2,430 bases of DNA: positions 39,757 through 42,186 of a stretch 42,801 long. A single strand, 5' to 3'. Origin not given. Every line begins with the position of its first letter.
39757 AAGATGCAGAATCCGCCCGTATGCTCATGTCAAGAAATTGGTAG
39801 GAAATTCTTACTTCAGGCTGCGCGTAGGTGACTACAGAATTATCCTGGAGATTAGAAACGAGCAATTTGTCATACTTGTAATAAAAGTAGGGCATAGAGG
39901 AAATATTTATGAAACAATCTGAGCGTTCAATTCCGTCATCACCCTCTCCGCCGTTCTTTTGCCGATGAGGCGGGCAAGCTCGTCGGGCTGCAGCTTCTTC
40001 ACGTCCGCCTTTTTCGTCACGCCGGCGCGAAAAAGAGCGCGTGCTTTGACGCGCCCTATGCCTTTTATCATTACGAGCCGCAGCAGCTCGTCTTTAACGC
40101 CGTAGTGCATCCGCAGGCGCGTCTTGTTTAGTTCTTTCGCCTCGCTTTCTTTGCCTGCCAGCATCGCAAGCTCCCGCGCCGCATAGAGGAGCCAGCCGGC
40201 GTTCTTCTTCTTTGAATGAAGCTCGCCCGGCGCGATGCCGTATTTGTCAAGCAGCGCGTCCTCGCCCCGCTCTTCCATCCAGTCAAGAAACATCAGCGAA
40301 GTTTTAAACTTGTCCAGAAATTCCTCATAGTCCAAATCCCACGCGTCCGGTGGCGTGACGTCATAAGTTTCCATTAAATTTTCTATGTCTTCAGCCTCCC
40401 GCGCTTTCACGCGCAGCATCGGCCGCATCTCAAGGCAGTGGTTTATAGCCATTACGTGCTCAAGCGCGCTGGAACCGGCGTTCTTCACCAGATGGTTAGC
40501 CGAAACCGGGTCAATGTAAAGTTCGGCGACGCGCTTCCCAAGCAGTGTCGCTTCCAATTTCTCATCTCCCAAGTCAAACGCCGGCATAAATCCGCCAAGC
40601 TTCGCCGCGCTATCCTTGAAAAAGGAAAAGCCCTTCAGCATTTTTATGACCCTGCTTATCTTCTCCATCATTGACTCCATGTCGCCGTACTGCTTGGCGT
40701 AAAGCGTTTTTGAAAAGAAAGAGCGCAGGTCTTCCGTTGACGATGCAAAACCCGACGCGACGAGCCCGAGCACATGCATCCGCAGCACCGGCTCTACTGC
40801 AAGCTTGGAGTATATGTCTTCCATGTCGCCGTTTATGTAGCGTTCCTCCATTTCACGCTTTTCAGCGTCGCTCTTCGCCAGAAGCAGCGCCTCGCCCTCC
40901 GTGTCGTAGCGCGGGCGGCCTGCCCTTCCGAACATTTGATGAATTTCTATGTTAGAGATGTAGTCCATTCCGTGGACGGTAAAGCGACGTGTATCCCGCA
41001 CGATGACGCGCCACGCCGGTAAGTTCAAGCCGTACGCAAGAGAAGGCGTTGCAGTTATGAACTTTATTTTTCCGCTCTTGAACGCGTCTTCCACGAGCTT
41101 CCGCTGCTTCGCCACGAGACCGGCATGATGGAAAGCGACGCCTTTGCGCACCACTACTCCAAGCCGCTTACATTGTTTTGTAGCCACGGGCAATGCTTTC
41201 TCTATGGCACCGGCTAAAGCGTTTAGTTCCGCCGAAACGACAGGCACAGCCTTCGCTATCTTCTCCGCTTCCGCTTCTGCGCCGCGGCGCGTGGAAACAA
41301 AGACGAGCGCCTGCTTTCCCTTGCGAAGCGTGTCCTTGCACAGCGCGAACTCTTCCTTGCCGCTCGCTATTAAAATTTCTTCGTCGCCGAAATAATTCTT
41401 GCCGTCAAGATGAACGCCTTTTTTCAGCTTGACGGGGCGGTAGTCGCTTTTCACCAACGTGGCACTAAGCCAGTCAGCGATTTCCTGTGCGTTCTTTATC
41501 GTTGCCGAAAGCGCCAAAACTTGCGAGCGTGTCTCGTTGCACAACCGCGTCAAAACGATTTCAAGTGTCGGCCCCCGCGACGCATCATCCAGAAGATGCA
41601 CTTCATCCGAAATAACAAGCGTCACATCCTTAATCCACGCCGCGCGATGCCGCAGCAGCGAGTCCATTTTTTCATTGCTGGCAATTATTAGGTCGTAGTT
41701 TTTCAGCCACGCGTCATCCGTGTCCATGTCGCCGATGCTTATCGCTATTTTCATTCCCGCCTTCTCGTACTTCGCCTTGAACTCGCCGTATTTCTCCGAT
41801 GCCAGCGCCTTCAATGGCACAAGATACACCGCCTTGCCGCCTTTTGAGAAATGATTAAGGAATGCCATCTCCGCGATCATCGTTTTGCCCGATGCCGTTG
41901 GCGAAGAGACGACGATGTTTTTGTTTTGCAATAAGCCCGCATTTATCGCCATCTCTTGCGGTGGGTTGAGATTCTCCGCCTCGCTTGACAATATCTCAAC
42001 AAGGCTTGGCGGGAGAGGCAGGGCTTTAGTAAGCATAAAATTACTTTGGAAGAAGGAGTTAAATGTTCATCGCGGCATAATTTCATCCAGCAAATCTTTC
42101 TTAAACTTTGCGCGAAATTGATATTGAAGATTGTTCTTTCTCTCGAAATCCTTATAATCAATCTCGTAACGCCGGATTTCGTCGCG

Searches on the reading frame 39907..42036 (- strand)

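Call 37: search_protein_families(library=pfam, proteins=[window:39907-42036:-], max_evalue=0.01)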
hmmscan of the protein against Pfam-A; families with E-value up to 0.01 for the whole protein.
window:39907-42036:- (709 aa): 8 families
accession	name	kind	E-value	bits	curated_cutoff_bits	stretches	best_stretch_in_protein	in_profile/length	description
PF00270.35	DEAD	-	2.8e-32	112.2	26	1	24-185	1-166/167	DEAD/DEAH box helicase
PF21280.2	Helicase_dom4_arc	-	2.1e-23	83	27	1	529-646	5-125/125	Archaeal helicase, domain 4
PF00271.37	Helicase_C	-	1.4e-10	41.8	23.5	1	299-375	41-109/110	Helicase conserved C-terminal domain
PF04851.21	ResIII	-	1.8e-10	41.4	22.5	1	22-181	3-163/164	Type III restriction enzyme, res subunit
PF14520.12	HHH_5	-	1.1e-08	35.8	27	1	653-704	3-56/57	Helix-hairpin-helix domain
PF20470.4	HTH_61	-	1.9e-06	28.6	24.3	1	381-470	1-88/92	Helix-turn-helix domain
PF22527.2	DEXQc_Suv3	-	3.9e-06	27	27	1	32-158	7-114/154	DEXQ-box helicase domain of Suv3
PF20720.3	nSTAND3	-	0.009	16.2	27.2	0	35-72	14-51/155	Novel STAND NTPase 3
